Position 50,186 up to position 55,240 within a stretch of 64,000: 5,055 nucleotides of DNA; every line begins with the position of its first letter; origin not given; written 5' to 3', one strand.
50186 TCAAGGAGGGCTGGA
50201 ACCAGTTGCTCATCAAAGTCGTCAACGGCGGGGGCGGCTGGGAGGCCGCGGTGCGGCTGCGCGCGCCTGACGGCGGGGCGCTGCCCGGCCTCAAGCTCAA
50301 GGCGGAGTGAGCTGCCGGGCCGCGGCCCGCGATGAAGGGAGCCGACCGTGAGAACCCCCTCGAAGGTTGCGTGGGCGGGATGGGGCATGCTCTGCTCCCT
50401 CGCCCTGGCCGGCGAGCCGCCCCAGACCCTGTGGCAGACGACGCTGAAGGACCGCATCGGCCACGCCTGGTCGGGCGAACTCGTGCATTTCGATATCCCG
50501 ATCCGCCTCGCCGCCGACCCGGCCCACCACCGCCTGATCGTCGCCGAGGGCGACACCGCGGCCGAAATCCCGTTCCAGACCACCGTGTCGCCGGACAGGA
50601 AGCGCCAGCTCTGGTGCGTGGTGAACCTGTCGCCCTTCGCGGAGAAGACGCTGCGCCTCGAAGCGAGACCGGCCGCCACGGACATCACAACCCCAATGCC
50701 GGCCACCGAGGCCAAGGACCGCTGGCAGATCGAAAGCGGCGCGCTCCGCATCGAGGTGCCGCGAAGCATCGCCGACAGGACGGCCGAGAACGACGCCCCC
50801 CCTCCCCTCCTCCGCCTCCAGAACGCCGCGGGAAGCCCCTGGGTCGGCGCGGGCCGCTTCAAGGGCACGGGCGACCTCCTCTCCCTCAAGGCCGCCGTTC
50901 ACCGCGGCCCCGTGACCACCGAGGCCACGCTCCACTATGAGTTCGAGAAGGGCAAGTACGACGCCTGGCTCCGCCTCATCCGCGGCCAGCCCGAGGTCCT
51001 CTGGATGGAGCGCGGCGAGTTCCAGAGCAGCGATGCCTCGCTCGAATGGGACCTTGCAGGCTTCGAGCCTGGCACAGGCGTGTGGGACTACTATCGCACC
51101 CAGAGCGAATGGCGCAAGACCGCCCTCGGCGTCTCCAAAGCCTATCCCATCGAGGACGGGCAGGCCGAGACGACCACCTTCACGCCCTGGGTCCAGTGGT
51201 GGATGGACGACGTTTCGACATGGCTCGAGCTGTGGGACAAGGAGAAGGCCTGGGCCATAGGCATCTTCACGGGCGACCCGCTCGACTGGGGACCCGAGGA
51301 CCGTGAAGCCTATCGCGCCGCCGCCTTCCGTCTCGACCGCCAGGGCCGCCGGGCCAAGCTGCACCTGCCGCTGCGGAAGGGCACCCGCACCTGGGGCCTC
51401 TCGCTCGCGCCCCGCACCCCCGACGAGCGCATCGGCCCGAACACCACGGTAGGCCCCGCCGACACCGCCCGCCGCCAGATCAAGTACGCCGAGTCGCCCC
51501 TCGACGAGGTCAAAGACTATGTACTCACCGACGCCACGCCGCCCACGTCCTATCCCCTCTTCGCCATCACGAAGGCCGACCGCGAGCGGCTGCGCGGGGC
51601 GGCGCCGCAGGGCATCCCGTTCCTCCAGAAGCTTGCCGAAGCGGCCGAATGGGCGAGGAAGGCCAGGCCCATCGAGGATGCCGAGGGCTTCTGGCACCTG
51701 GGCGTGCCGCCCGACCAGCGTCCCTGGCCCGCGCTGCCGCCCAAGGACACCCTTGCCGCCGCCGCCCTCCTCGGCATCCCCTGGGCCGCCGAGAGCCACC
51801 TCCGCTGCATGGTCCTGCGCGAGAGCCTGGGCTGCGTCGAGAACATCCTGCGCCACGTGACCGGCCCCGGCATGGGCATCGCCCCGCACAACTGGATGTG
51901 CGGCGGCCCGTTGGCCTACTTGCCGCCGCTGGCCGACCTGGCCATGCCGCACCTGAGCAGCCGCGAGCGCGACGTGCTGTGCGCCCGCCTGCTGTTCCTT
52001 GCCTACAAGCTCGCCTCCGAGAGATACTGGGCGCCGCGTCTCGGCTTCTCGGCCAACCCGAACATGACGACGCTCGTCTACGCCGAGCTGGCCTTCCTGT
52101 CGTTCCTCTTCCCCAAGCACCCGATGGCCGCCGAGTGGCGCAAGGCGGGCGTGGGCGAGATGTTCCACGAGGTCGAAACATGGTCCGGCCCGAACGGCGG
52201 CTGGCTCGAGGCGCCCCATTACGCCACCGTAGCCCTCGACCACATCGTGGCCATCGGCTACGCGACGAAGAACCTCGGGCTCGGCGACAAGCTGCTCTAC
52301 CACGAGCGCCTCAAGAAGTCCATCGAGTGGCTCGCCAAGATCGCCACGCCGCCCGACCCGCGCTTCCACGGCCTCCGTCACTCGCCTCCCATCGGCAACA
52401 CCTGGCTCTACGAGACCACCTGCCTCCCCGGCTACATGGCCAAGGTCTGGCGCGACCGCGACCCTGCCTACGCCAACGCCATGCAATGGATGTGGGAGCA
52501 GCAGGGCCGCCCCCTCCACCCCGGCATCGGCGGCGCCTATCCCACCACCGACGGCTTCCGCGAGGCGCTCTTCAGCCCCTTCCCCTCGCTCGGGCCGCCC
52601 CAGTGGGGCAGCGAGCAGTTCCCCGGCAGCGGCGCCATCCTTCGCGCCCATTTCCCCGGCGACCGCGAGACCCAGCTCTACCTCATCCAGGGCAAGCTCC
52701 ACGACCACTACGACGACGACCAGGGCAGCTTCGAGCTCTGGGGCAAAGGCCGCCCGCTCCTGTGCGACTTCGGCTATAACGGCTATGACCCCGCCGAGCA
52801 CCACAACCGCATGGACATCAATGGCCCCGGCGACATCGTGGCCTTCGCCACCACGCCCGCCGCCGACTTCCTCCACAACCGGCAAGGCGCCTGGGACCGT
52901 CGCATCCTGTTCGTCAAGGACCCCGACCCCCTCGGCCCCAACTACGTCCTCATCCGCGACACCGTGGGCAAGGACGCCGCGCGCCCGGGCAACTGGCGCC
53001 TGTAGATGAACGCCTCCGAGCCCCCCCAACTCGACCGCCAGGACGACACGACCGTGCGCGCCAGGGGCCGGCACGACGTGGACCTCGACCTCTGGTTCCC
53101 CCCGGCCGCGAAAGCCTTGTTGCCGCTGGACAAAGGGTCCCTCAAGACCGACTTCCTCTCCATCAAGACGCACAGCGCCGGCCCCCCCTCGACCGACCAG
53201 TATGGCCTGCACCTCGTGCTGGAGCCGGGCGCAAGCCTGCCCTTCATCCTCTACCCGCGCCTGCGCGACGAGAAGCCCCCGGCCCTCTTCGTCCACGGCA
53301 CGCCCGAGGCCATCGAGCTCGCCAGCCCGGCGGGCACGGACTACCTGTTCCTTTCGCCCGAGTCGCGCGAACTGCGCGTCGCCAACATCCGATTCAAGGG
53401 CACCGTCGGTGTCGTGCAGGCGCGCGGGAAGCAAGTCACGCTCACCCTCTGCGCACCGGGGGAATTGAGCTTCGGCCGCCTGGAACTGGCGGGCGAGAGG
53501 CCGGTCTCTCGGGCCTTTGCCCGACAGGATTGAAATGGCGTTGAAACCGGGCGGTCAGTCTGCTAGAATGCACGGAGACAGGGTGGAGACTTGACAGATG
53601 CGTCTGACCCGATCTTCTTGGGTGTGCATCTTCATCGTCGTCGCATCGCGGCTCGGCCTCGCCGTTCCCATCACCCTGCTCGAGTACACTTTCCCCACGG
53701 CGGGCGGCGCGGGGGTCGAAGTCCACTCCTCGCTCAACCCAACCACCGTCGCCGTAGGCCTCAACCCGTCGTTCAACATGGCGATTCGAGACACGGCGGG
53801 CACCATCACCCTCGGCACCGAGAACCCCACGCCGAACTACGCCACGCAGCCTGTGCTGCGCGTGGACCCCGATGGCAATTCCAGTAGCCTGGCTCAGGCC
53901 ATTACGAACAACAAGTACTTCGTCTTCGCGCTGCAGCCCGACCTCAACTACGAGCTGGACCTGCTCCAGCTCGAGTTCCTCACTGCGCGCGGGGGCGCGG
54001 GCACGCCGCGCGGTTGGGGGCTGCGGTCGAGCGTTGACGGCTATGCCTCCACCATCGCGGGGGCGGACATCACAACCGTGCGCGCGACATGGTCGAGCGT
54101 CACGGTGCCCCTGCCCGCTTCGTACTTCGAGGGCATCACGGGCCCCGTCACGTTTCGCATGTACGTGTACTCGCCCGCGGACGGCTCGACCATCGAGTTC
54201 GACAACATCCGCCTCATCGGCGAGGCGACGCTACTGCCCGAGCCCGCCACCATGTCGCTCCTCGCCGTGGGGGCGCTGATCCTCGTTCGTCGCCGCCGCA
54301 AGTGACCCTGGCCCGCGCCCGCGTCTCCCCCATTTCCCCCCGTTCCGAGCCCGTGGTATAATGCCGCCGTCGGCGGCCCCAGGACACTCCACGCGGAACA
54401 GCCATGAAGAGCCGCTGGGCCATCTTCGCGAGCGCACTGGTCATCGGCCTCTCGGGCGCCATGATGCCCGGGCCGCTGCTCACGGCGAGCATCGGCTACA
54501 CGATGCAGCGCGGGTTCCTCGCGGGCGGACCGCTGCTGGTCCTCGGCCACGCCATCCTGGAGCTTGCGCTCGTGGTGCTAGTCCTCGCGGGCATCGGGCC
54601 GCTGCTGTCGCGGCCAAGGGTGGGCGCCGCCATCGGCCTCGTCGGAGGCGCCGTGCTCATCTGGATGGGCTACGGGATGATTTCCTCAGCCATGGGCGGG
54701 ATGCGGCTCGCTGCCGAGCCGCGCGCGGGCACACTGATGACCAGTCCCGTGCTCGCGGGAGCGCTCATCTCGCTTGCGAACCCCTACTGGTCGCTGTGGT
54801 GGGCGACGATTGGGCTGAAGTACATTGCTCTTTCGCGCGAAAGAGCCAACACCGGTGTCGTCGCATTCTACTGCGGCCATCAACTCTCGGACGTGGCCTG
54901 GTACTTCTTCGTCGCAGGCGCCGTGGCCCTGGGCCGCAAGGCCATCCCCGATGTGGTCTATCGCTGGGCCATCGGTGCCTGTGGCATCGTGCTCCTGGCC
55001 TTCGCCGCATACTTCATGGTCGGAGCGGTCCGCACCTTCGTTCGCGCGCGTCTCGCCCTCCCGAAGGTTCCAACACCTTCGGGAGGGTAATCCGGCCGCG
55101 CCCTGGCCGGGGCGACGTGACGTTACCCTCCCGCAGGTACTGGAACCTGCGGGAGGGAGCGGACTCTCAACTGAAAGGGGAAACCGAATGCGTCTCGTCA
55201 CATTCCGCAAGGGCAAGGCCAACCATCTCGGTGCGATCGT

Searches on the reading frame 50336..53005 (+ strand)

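Call 12: search_protein_families(library=pfam, proteins=[window:50336-53005:+], max_evalue=0.01)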
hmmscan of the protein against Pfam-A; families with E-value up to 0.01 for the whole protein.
window:50336-53005:+ (889 aa): 2 families
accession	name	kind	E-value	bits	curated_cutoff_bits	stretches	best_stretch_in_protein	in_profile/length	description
PF16889.11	Hepar_II_III_N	-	5.9e-05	23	22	1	571-674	199-305/340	Heparinase II/III N-terminus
PF07940.18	Hepar_II_III_C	-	0.001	19.1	24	1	779-824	22-72/237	Heparinase II/III-like, C-terminal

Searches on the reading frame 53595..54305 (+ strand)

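Call 37: search_protein_families(library=pfam, proteins=[window:53595-54305:+], max_evalue=0.001)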
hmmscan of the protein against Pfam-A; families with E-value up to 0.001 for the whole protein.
window:53595-54305:+ (236 aa): 1 family
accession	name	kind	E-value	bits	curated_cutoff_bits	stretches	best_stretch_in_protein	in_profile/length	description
PF07589.16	PEP-CTERM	-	0.00011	22.5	20.7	1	215-235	3-24/24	PEP-CTERM motif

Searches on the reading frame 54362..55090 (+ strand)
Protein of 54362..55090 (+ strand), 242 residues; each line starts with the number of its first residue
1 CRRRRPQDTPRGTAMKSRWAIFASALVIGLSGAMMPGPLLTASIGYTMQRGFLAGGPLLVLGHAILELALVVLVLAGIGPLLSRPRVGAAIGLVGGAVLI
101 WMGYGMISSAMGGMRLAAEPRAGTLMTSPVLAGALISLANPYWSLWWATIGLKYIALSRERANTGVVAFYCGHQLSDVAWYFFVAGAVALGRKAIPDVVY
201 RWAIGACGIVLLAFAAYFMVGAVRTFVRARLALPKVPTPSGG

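Call 37: search_protein_families(library=pfam, proteins=[window:54362-55090:+], max_evalue=0.001)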
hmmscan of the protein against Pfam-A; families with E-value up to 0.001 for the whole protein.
window:54362-55090:+ (242 aa): 1 family
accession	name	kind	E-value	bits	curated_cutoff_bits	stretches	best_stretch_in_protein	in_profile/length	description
PF01810.24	LysE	-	6.8e-30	104.4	25.6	1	30-220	1-191/193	LysE type translocator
